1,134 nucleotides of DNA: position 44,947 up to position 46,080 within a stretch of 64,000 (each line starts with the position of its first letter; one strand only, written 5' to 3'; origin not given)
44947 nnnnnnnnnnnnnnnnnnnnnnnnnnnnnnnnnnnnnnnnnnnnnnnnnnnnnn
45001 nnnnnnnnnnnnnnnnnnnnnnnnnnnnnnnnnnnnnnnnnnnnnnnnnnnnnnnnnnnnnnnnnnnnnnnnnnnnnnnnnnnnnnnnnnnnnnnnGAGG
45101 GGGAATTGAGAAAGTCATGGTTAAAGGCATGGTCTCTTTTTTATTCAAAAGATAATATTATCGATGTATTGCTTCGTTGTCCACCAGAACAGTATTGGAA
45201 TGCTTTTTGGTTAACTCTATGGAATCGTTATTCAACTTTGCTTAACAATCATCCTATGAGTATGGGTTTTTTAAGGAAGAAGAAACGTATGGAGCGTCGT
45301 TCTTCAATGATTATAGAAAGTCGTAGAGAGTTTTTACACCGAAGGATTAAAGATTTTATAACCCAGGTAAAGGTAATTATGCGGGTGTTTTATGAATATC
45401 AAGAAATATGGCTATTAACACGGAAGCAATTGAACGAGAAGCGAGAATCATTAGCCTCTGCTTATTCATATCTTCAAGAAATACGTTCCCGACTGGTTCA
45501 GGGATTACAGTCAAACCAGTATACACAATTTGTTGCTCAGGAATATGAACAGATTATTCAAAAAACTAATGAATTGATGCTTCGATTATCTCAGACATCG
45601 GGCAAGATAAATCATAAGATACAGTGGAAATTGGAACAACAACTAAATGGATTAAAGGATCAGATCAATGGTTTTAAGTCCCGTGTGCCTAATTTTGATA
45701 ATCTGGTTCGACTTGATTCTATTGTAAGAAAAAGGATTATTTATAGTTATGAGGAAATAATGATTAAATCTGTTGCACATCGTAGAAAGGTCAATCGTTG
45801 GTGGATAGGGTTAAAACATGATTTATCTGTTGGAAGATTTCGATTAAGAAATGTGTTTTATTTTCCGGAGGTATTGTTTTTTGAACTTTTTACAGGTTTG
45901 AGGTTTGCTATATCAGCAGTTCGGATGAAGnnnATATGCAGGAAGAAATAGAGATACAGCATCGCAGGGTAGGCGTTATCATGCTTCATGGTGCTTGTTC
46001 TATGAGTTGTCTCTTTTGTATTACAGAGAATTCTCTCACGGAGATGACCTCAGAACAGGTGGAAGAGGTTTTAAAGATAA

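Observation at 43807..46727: Orphan tandem of a B12-binding class-B radical SAM enzyme (with long C-terminal extension) and a small radical SAM protein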

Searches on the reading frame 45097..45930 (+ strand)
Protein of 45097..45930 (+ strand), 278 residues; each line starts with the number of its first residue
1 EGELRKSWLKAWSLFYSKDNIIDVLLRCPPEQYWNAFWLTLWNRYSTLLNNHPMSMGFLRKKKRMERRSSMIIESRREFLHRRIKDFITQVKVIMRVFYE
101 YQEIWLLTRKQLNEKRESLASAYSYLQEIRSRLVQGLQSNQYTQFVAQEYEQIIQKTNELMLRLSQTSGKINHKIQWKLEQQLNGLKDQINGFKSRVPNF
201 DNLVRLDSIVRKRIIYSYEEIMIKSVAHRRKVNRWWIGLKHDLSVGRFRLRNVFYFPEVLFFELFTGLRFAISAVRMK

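Call 73: search_protein_representatives(alignment_id=A5)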
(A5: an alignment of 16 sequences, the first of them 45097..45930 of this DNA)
Query: 16 sequences, 277 profile positions. Proteins with E-value up to 0.001 (for the whole library): 424; up to 1e-10: 138; up to 1e-30: 33. The best 150 are listed.
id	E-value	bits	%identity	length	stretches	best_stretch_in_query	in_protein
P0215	6.4e-117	406.1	-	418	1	1-276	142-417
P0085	4.1e-101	354.3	-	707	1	1-273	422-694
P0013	5.1e-100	350.7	-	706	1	1-277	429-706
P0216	9.9e-97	339.9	-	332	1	2-276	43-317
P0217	8.8e-90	317.1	-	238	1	41-275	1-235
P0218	5.2e-72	258.8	-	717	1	1-272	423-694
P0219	8.4e-69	248.3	-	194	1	92-276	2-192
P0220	8.1e-67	241.8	-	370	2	1-110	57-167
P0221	9.8e-66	238.2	-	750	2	3-112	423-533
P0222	3.9e-57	210.0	-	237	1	54-275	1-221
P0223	3.2e-52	193.9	-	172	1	106-274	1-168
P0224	1.4e-51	191.8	-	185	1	54-235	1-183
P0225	3.5e-51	190.5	-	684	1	3-276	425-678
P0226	5.2e-50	186.6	-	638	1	1-265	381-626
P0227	5.6e-49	183.2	-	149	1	129-276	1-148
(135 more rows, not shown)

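Call 82: find_encoding_contigs(protein=P0225, flank=8000, max_places=2)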
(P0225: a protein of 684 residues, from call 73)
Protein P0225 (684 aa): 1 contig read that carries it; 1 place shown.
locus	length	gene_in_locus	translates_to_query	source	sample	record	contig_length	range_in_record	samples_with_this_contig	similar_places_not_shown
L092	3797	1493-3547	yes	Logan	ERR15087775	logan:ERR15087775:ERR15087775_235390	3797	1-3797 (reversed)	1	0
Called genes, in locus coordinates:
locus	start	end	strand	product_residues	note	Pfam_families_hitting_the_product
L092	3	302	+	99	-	?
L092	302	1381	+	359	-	PF24827:AstE_AspA_cat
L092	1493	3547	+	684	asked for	PF04055:Radical_SAM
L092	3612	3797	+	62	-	?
